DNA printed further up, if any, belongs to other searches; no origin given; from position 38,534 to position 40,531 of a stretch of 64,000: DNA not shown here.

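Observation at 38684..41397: ThuA-ThuB gene fusion followed by a second ThuB-like oxidoreductase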

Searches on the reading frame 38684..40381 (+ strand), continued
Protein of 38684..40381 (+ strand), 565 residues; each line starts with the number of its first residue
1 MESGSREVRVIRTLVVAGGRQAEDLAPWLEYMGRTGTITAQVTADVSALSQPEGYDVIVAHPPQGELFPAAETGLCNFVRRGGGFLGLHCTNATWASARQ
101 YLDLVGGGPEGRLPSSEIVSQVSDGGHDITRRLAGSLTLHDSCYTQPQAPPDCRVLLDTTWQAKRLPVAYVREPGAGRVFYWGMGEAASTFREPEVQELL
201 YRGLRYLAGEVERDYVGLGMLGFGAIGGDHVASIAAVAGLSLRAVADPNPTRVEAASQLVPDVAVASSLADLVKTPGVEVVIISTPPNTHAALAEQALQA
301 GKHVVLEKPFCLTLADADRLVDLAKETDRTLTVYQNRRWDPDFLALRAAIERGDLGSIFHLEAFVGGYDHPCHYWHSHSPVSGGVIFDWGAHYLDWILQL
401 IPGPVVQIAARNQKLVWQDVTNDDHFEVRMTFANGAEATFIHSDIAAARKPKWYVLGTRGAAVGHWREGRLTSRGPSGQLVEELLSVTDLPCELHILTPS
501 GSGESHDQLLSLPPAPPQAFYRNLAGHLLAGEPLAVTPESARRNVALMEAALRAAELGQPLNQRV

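Call 14: find_encoding_contigs(protein=P0069, flank=7000, max_places=1)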
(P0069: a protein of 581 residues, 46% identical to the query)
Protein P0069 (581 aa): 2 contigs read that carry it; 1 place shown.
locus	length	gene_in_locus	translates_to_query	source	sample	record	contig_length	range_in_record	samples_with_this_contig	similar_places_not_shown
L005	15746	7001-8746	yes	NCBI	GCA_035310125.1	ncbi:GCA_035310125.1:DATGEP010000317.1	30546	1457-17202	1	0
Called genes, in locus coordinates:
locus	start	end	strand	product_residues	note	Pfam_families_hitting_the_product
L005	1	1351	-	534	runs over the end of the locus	PF01171:ATP_bind_3, PF09179:TilS, PF11734:TilS_C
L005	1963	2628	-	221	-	PF00657:Lipase_GDSL, PF13472:Lipase_GDSL_2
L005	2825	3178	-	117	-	PF13578:Methyltransf_24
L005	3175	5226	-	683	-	PF19291:TREH_N, PF00723:Glyco_hydro_15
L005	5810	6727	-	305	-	PF01557:FAA_hydrolase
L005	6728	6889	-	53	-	-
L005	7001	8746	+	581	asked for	PF06283:ThuA, PF01408:GFO_IDH_MocA, PF03447:NAD_binding_3 (weak), PF02894:GFO_IDH_MocA_C, PF22725:GFO_IDH_MocA_C3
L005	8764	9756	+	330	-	PF01408:GFO_IDH_MocA, PF22725:GFO_IDH_MocA_C3, PF02894:GFO_IDH_MocA_C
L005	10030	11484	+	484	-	PF13412:HTH_24 (weak), PF00480:ROK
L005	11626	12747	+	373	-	PF13407:Peripla_BP_4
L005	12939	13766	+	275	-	PF00005:ABC_tran, PF02463:SMC_N (faint), PF13304:AAA_21 (weak)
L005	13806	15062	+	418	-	PF02653:BPD_transp_2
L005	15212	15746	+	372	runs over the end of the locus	PF01408:GFO_IDH_MocA, PF02894:GFO_IDH_MocA_C, PF22725:GFO_IDH_MocA_C3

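Call 15: find_encoding_contigs(protein=P0117, flank=7000, max_places=1)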
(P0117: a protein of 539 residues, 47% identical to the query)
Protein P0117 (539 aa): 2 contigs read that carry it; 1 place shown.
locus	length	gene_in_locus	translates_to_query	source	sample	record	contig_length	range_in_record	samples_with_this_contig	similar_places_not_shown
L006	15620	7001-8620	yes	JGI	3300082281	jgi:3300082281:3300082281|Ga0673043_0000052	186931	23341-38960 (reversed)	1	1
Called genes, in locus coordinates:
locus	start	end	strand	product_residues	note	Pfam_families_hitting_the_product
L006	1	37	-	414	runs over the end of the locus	PF08240:ADH_N, PF00107:ADH_zinc_N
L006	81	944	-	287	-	PF00296:Bac_luciferase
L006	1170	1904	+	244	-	-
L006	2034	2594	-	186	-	PF00376:MerR, PF13411:MerR_1, PF09278:MerR-DNA-bind (weak)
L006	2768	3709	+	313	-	-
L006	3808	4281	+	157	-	PF09424:YqeY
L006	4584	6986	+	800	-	PF00133:tRNA-synt_1 (faint), PF01406:tRNA-synt_1e, PF09334:tRNA-synt_1g (faint), PF00535:Glycos_transf_2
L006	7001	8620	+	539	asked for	PF06283:ThuA, PF01408:GFO_IDH_MocA, PF03447:NAD_binding_3 (weak), PF02894:GFO_IDH_MocA_C, PF22725:GFO_IDH_MocA_C3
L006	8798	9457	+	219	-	PF02190:LON_substr_bdg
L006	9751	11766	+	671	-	PF09586:YfhO (weak)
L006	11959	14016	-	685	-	PF00009:GTP_EFTU, PF22042:EF-G_D2, PF03144:GTP_EFTU_D2, PF14492:EFG_III, PF03764:EFG_IV, PF00679:EFG_C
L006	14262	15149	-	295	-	-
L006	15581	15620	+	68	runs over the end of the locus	-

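Call 42: find_related_loci(query=A1, collection=genome_contigs, flank=8000)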
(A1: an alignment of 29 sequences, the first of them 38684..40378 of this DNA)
Query A1 (565 aa) in genome_contigs; peptide patterns used: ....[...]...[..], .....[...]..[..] (x = any residue, [..] = any of these).
599 stretches matched a pattern (row limit reached: there are more); 570 encode a relative of the query (tblastn E <= 1e-3); the best 80 are kept; 80 distinct loci.
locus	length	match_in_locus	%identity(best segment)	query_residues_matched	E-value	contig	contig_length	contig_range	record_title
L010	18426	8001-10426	91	1-565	0e+0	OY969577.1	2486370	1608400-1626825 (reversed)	MAG: Candidatus Dormibacteraeota bacterium isolate MFD10064.bin.c.3 genome assembly, chromosome: 1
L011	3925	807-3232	90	1-565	0e+0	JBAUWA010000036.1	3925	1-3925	MAG: Candidatus Dormiibacterota bacterium isolate MFD09220_ilm_asm_bin22 k127_235350, whole genome shotgun sequence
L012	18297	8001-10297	79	1-565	0e+0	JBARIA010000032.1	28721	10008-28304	MAG: Candidatus Dormiibacterota bacterium isolate MFD06470_ilm_asm_bin14 k127_360668, whole genome shotgun sequence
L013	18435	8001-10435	79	1-565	0e+0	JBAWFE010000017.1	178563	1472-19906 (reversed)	MAG: Candidatus Dormiibacterota bacterium isolate MFD05722_ilm_asm_bin17 k127_5371, whole genome shotgun sequence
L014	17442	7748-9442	79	1-565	0e+0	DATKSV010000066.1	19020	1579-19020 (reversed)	MAG TPA_asm: Candidatus Nanopelagicaceae bacterium isolate SMAG_U14063 k141_1495038, whole genome shotgun sequence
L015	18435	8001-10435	78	1-565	0e+0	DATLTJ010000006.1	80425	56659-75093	MAG TPA_asm: Candidatus Acidiferrales bacterium isolate SMAG_U13953 k141_456028, whole genome shotgun sequence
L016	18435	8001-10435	77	1-562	0e+0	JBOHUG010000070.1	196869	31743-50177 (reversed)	MAG: Candidatus Dormibacteria bacterium isolate TC-S_metawrap_bin.159 k127_3881388, whole genome shotgun sequence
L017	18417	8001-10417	78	6-565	0e+0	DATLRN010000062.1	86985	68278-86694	MAG TPA_asm: Candidatus Dormiibacterota bacterium isolate SMAG_U13905 k141_1235783, whole genome shotgun sequence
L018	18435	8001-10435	77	2-565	0e+0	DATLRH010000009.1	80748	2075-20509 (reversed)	MAG TPA_asm: Candidatus Dormiibacterota bacterium isolate SMAG_U13899 k141_112250, whole genome shotgun sequence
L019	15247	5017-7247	76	6-565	0e+0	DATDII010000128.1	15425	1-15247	MAG TPA_asm: Candidatus Dormiibacterota bacterium isolate SMAG_U300 k141_1096796, whole genome shotgun sequence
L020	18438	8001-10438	77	2-565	0e+0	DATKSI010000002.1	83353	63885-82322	MAG TPA_asm: Candidatus Micrarchaeaceae archaeon isolate SMAG_U14050 k141_1154966, whole genome shotgun sequence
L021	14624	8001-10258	70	3-565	0e+0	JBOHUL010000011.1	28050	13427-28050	MAG: Candidatus Dormibacteria bacterium isolate TC-S_metawrap_bin.197 k127_771111, whole genome shotgun sequence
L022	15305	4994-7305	72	1-565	0e+0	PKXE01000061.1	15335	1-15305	MAG: Candidatus Dormiibacterota bacterium isolate palsa_862 73.20120500_P26.6_contig_1129, whole genome shotgun sequence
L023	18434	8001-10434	77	1-565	0e+0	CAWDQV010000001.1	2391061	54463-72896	MAG: Candidatus Dormibacteraeota bacterium isolate MFD03399.bin.2.21 genome assembly, contig: contig_16369, whole genome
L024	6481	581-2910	61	8-562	0e+0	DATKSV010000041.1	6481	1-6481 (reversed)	MAG TPA_asm: Candidatus Nanopelagicaceae bacterium isolate SMAG_U14063 k141_17870, whole genome shotgun sequence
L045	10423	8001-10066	48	65-558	4e-148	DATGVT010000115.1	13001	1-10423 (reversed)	MAG TPA_asm: Candidatus Acidiferrales bacterium isolate SMAG_U10563 k141_2514544, whole genome shotgun sequence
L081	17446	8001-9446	47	67-551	6e-139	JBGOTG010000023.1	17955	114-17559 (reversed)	MAG: Candidatus Dormibacteraceae bacterium isolate OBJ_0618_7090110_168 k141_5607806_length_17955_cov_60.0000, whole gen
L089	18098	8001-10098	44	10-558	1e-137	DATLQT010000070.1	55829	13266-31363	MAG TPA_asm: Candidatus Dormiibacterota bacterium isolate SMAG_U13885 k141_489648, whole genome shotgun sequence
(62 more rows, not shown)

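Call 49: search_protein_families(library=ncbifam, proteins=[L006:4584-6983:+, L045:6668-7825:+, L081:6663-7808:+, L089:6925-7983:+], max_evalue=0.00001)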
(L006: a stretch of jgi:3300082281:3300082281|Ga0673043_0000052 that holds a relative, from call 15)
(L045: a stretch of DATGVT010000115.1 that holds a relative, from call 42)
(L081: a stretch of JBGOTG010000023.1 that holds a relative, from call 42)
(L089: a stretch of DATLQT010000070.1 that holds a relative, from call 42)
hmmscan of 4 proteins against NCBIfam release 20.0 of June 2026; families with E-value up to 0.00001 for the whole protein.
L006:4584-6983:+ (800 aa): 9 families
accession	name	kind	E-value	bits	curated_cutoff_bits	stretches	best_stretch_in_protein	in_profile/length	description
NF011108.0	PRK14536.1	equivalog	8.6e-134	447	780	1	1-473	3-485/490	cysteine--tRNA ligase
TIGR00435.1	cysS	equivalog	1.7e-129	432.9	340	1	1-473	1-461/466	cysteine--tRNA ligase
NF011107.0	PRK14534.1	equivalog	8.8e-97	325.1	744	1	2-473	4-476/481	cysteine--tRNA ligase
TIGR03447.1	mycothiol_MshC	equivalog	5.4e-64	216.5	485.1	1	1-388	18-390/411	cysteine--1-D-myo-inosityl 2-amino-2-deoxy-alpha-D-glucopyranoside ligase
TIGR00398.1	metG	equivalog_domain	2.5e-09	36.4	336.35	0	34-156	13-125/530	methionine--tRNA ligase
NF041875.1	EPS_EpsD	equivalog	2.3e-08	33.8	370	1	509-610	5-96/325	exopolysaccharide biosynthesis glycosyltransferase EpsD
NF047683.1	TeichurnBiosyTuaG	equivalog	7e-08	32.4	400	1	505-603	8-96/252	teichuronic acid biosynthesis protein TuaG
TIGR03965.1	mycofact_glyco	equivalog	8.4e-08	31.5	280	1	447-628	26-189/467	mycofactocin biosynthesis glycosyltransferase MftF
NF007482.0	PRK10073.1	equivalog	1.3e-07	31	423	1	504-619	7-111/334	glycosyltransferase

L045:6668-7825:+ (386 aa): 9 families
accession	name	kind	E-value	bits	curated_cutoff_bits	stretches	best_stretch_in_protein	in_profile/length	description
TIGR04047.1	MSMEG_0565_glyc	hypoth_equivalog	1e-22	80.7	259.85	1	215-370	195-366/373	MSMEG_0565 family glycosyltransferase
TIGR03449.1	mycothiol_MshA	equivalog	3.6e-10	39.3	462.5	1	262-374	285-399/406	D-inositol-3-phosphate glycosyltransferase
NF041876.1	EPS_EpsE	equivalog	8.5e-10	38.4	400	1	260-362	275-380/389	exopolysaccharide biosynthesis GT4 family glycosyltransferase EpsE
TIGR02149.1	glgA_Coryne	subfamily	2.9e-08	33.2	302.4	1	269-367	272-379/391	glycogen synthase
TIGR03999.1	thiol_BshA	equivalog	1.1e-07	31.1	273.7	1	261-363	255-358/375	N-acetyl-alpha-D-glucosaminyl L-malate synthase BshA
NF038229.1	Glyco4_Geo_Pelo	equivalog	1e-06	28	400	1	158-374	106-332/338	GPMC system family 4 glycosyltransferase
NF053787.1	GlcN_PG_synth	equivalog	3.5e-06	26.1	480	1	217-374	201-355/361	N-acetylglucosaminyl phosphatidylglycerol synthase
NF050063.1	ProtGlycPglJ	equivalog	6.8e-06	25.5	500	1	214-366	195-354/363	N-acetylgalactosamine-N,N'-diacetylbacillosaminyl-diphospho-undecaprenol 4-alpha-N-acetylgalactosaminyltransferase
NF038295.1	EPS_HpsP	equivalog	8.7e-06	25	550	0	265-373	272-382/388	hormogonium polysaccharide biosynthesis glycosyltransferase HpsP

L081:6663-7808:+ (382 aa): 22 families
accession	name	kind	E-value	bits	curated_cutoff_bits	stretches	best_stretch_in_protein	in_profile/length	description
TIGR04047.1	MSMEG_0565_glyc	hypoth_equivalog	5.2e-32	111.4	259.85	1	190-361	195-366/373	MSMEG_0565 family glycosyltransferase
TIGR02149.1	glgA_Coryne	subfamily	2.3e-19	69.8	302.4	1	136-369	142-390/391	glycogen synthase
NF041876.1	EPS_EpsE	equivalog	2.7e-19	69.7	400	1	188-360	214-387/389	exopolysaccharide biosynthesis GT4 family glycosyltransferase EpsE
TIGR03449.1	mycothiol_MshA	equivalog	5.7e-18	65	462.5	1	241-368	273-402/406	D-inositol-3-phosphate glycosyltransferase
NF038229.1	Glyco4_Geo_Pelo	equivalog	1.3e-15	57.3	400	1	132-369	103-336/338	GPMC system family 4 glycosyltransferase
TIGR03088.1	stp2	hypoth_equivalog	1.4e-14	54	409.05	1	190-363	196-367/374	TIGR03088 family PEP-CTERM/XrtA system glycosyltransferase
TIGR03999.1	thiol_BshA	equivalog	3.7e-14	52.4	273.7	1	250-360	253-364/375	N-acetyl-alpha-D-glucosaminyl L-malate synthase BshA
TIGR02468.1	sucrsPsyn_pln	equivalog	4.2e-12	44.7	1143.95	1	190-371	481-670/1051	sucrose-phosphate synthase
NF053787.1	GlcN_PG_synth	equivalog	9.5e-10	37.8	480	1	261-361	251-351/361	N-acetylglucosaminyl phosphatidylglycerol synthase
NF038295.1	EPS_HpsP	equivalog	1.7e-08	33.9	550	1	244-364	260-382/388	hormogonium polysaccharide biosynthesis glycosyltransferase HpsP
NF050063.1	ProtGlycPglJ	equivalog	8e-08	31.9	500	1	187-357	193-354/363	N-acetylgalactosamine-N,N'-diacetylbacillosaminyl-diphospho-undecaprenol 4-alpha-N-acetylgalactosaminyltransferase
NF050056.1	ProtGlycPglH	equivalog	8.3e-08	31.7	600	1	253-357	236-341/354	GalNAc-alpha-(1->4)-GalNAc-alpha-(1->3)-diNAcBac-PP-undecaprenol alpha-1,4-N-acetyl-D-galactosaminyltransferase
NF041010.1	glycosy_Agl16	equivalog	8.6e-08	31.4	575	1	245-364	227-346/352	glycosylation protein Agl16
TIGR04063.1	stp3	hypoth_equivalog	1.2e-07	31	442.05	1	218-369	235-395/397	TIGR04063 family PEP-CTERM/XrtA system glycosyltransferase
NF047684.1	TeichurnBiosyTuaC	equivalog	3.2e-07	29.6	550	1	256-343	274-362/391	teichuronic acid biosynthesis protein TuaC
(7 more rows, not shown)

L089:6925-7983:+ (353 aa): 10 families
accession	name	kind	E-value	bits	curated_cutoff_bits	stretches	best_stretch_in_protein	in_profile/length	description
TIGR04047.1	MSMEG_0565_glyc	hypoth_equivalog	1.3e-23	83.7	259.85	1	233-347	258-370/373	MSMEG_0565 family glycosyltransferase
TIGR03449.1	mycothiol_MshA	equivalog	2.5e-14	53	462.5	1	236-348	286-400/406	D-inositol-3-phosphate glycosyltransferase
NF041876.1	EPS_EpsE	equivalog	1.6e-13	50.7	400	1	236-342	278-387/389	exopolysaccharide biosynthesis GT4 family glycosyltransferase EpsE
TIGR02149.1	glgA_Coryne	subfamily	1.2e-09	37.8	302.4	1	243-347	273-386/391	glycogen synthase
NF053787.1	GlcN_PG_synth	equivalog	1.2e-08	34.2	480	1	242-351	250-359/361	N-acetylglucosaminyl phosphatidylglycerol synthase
NF038295.1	EPS_HpsP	equivalog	2.3e-08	33.5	550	1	238-349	272-385/388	hormogonium polysaccharide biosynthesis glycosyltransferase HpsP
TIGR03999.1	thiol_BshA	equivalog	3e-08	33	273.7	1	236-337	257-359/375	N-acetyl-alpha-D-glucosaminyl L-malate synthase BshA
TIGR03088.1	stp2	hypoth_equivalog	5.3e-08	32.3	409.05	1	237-343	258-365/374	TIGR03088 family PEP-CTERM/XrtA system glycosyltransferase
TIGR02468.1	sucrsPsyn_pln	equivalog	1.6e-07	29.5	1143.95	1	259-351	577-671/1051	sucrose-phosphate synthase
TIGR02472.1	sucr_P_syn_N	equivalog_domain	3e-06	26.3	576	1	256-347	343-437/439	sucrose-phosphate synthase, putative, glycosyltransferase domain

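Call 50: search_protein_families(library=pfam, proteins=[L006:4584-6983:+, L045:6668-7825:+, L081:6663-7808:+, L089:6925-7983:+], max_evalue=0.00001)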
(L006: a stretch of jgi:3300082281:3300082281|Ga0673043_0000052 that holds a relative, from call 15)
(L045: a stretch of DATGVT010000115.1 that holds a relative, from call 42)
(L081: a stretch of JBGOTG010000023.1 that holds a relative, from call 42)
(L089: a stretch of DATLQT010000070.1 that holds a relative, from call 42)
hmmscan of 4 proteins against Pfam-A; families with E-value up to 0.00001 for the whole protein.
L006:4584-6983:+ (800 aa): 4 families
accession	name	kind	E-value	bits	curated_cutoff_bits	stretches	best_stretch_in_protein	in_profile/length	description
PF01406.26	tRNA-synt_1e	-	1.5e-101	340.2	27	1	16-324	4-300/301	tRNA synthetases class I (C) catalytic domain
PF00535.33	Glycos_transf_2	-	5.7e-16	59.3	23.3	1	509-641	4-127/168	Glycosyl transferase family 2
PF09334.17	tRNA-synt_1g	-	8.7e-08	31.8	20.1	0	34-154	13-123/391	tRNA synthetases class I (M)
PF00133.28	tRNA-synt_1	-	5.8e-06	25.8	22.7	0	231-306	329-406/414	tRNA synthetases class I (I, L, M and V)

L045:6668-7825:+ (386 aa): 4 families
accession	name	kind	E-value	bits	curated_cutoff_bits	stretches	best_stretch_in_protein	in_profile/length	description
PF00534.26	Glycos_transf_1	-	1.2e-21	77.5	26.4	1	215-357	17-171/172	Glycosyl transferases group 1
PF13692.12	Glyco_trans_1_4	-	7.6e-19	68.8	27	1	216-344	4-142/142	Glycosyl transferases group 1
PF13439.12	Glyco_transf_4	-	3.6e-09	37.3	28.5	1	43-195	3-165/170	Glycosyltransferase Family 4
PF13524.12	Glyco_trans_1_2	-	9.5e-06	26.1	25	0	243-364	16-135/144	Glycosyl transferase-like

L081:6663-7808:+ (382 aa): 6 families
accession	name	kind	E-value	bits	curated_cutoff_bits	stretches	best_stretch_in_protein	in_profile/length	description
PF00534.26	Glycos_transf_1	-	1.9e-27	96.3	26.4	1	187-348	14-171/172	Glycosyl transferases group 1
PF13692.12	Glyco_trans_1_4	-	7.6e-25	88.3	27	1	191-335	4-142/142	Glycosyl transferases group 1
PF20706.3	GT4-conflict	-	2.3e-09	37.2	26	1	185-359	194-382/385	Family 4 Glycosyltransferase in conflict systems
PF13439.12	Glyco_transf_4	-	7.9e-09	36.2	28.5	1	18-174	3-167/170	Glycosyltransferase Family 4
PF13579.12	Glyco_trans_4_4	-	4.6e-08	34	29.7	1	18-160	2-148/158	Glycosyl transferase 4-like domain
PF13524.12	Glyco_trans_1_2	-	5.1e-07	30.2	25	1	226-358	13-138/144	Glycosyl transferase-like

L089:6925-7983:+ (353 aa): 4 families
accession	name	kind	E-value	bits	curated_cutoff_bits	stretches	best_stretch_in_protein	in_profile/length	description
PF00534.26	Glycos_transf_1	-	4e-24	85.5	26.4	1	185-331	14-172/172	Glycosyl transferases group 1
PF13692.12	Glyco_trans_1_4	-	3.4e-22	79.7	27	1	189-316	4-141/142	Glycosyl transferases group 1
PF13524.12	Glyco_trans_1_2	-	3e-09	37.4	25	1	210-346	11-144/144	Glycosyl transferase-like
PF20706.3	GT4-conflict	-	3.1e-07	30.2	26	1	243-305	271-330/385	Family 4 Glycosyltransferase in conflict systems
